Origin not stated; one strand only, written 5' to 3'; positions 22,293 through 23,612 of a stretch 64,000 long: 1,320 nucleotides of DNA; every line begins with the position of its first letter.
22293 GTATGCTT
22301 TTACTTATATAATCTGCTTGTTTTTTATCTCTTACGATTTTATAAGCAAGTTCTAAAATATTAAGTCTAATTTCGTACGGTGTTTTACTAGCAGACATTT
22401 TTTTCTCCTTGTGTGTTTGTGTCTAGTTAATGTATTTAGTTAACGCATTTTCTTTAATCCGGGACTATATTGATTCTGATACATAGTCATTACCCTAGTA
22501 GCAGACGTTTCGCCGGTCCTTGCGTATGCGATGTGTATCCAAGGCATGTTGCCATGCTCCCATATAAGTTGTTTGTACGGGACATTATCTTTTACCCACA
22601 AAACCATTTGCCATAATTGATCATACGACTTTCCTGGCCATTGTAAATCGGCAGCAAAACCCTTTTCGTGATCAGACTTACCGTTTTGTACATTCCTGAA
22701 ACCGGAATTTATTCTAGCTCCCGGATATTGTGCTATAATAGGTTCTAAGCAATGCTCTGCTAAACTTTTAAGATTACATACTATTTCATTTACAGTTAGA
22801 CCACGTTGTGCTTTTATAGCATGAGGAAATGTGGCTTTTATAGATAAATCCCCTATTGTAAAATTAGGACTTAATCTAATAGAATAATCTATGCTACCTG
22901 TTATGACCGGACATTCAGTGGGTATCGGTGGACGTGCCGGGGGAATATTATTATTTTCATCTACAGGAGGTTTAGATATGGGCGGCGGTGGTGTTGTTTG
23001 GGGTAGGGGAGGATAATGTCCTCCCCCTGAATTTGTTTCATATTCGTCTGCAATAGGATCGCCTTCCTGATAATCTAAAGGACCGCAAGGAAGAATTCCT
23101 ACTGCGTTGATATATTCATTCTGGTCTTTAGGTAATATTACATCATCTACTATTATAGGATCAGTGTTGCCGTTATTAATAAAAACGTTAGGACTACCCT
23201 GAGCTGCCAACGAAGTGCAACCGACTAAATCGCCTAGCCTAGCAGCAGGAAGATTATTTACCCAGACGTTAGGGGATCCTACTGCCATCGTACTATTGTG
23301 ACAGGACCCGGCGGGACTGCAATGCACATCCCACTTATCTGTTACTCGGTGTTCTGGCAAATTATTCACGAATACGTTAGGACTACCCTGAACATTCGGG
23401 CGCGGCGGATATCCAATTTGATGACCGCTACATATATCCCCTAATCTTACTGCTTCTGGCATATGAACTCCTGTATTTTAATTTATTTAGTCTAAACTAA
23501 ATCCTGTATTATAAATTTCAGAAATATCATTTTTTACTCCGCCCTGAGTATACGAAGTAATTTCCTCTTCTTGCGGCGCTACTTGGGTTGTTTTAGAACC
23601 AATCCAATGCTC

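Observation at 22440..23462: PAAR-repeat spike-tip domain fused to an M15 peptidoglycan peptidase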

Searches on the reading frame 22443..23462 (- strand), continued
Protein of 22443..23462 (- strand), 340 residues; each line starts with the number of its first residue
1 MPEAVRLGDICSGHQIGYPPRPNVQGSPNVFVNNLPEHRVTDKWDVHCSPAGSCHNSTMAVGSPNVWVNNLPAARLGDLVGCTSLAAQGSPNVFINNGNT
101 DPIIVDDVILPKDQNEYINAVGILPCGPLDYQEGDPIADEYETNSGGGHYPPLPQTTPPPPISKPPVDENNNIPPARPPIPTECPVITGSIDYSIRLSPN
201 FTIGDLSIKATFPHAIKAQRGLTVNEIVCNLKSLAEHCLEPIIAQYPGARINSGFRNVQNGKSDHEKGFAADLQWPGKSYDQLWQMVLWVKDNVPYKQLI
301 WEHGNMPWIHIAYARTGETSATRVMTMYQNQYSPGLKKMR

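Call 79: find_encoding_contigs(protein=P0024, flank=6000, max_places=1)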
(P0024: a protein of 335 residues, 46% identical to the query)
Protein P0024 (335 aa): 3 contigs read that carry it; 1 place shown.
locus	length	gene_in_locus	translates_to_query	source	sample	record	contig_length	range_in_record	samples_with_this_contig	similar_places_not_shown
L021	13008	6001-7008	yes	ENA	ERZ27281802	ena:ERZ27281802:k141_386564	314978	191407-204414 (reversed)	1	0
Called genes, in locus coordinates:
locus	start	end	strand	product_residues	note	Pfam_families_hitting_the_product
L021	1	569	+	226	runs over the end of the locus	PF05265:DUF723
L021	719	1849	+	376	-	PF00136:DNA_pol_B (weak)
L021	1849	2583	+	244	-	-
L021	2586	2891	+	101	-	-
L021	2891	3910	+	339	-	PF02739:5_3_exonuc_N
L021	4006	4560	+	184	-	-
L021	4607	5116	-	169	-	-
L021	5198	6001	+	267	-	-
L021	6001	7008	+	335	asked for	-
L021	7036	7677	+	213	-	-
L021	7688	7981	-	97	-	PF20594:DUF6794 (weak)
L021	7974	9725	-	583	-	PF03104:DNA_pol_B_exo1, PF00136:DNA_pol_B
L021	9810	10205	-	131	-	PF11126:Phage_DsbA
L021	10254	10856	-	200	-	PF07486:Hydrolase_2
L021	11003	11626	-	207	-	-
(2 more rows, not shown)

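Call 80: find_encoding_contigs(protein=P0050, flank=6000, max_places=1)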
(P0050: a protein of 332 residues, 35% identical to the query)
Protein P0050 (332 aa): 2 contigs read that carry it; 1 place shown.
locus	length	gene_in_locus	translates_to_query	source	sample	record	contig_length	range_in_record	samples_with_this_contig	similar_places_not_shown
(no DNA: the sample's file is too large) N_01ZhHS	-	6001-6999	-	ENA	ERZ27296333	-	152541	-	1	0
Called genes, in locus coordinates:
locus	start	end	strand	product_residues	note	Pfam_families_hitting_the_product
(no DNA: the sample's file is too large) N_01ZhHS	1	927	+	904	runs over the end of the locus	PF03104:DNA_pol_B_exo1, PF00136:DNA_pol_B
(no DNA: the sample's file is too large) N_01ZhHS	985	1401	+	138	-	-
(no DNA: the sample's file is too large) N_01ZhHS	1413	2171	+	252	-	-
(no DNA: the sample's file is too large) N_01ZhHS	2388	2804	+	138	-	-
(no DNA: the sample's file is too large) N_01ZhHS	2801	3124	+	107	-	-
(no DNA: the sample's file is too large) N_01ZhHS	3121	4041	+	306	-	PF02739:5_3_exonuc_N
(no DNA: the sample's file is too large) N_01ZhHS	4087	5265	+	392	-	PF05265:DUF723 (faint), PF21817:CapR (faint), PF14311:DUF4379 (weak)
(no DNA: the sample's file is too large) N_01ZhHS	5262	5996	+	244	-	-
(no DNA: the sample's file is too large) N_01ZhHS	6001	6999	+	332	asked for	-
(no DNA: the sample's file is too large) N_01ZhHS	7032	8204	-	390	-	-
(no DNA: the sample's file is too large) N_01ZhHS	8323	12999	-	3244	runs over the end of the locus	-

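Call 81: find_encoding_contigs(protein=P0082, flank=6000, max_places=1)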
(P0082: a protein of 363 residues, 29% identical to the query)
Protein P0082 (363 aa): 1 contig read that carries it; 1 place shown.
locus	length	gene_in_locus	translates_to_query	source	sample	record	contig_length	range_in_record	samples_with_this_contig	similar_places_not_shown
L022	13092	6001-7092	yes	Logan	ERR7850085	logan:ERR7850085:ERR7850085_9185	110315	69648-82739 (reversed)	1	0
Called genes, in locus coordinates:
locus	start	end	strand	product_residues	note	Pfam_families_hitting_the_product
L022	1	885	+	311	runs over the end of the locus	-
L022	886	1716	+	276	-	PF00768:Peptidase_S11, PF13354:Beta-lactamase2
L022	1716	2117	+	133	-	PF22751:DUF488-N3a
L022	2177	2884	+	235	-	-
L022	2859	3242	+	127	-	-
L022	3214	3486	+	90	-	-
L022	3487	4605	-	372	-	PF05265:DUF723 (faint), PF21817:CapR (faint), PF14311:DUF4379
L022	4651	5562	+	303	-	PF02739:5_3_exonuc_N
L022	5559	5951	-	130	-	-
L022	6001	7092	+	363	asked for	PF05488:PAAR_motif (faint)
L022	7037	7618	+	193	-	-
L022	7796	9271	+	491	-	PF24308:DUF7487 (weak), PF18741:MTES_1575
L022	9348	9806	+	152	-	-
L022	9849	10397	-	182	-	-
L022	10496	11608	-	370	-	-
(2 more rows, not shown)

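Call 84: search_protein_representatives(protein=window:22443-23462:-)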
Query: 340 residues. Proteins with E-value up to 0.001 (for the whole library): 2254; up to 1e-10: 828; up to 1e-30: 114. The best 150 are listed.
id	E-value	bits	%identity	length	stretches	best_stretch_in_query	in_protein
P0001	1.1e-237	804.8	100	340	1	1-340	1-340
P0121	9.2e-89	314.7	47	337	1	4-340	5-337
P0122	1.1e-72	261.8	43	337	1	1-336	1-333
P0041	7.3e-70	252.5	44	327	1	1-337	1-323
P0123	1.4e-68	248.3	44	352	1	1-338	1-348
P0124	2.6e-65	237.6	44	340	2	52-338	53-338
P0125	4.4e-63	230.2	41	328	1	11-338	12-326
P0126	8.7e-62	226.0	41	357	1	1-339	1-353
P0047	2.6e-59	217.8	43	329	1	39-340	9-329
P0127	9.7e-56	206.1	47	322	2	159-340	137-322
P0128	2.2e-54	201.6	46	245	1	118-340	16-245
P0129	5.2e-54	200.4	37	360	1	5-340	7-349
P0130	2.2e-53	198.3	44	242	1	94-340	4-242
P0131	9.7e-53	196.2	37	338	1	1-325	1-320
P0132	3.9e-52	194.2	38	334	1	1-336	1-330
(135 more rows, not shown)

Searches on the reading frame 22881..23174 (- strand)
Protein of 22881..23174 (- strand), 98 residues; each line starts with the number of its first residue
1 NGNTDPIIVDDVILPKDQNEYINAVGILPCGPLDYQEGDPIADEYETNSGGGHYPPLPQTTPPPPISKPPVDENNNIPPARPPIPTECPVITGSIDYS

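Call 58: search_protein_families(library=pfam, proteins=[window:22881-23174:-], max_evalue=10)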
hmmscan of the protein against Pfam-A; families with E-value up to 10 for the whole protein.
seq(98 aa): 0 families
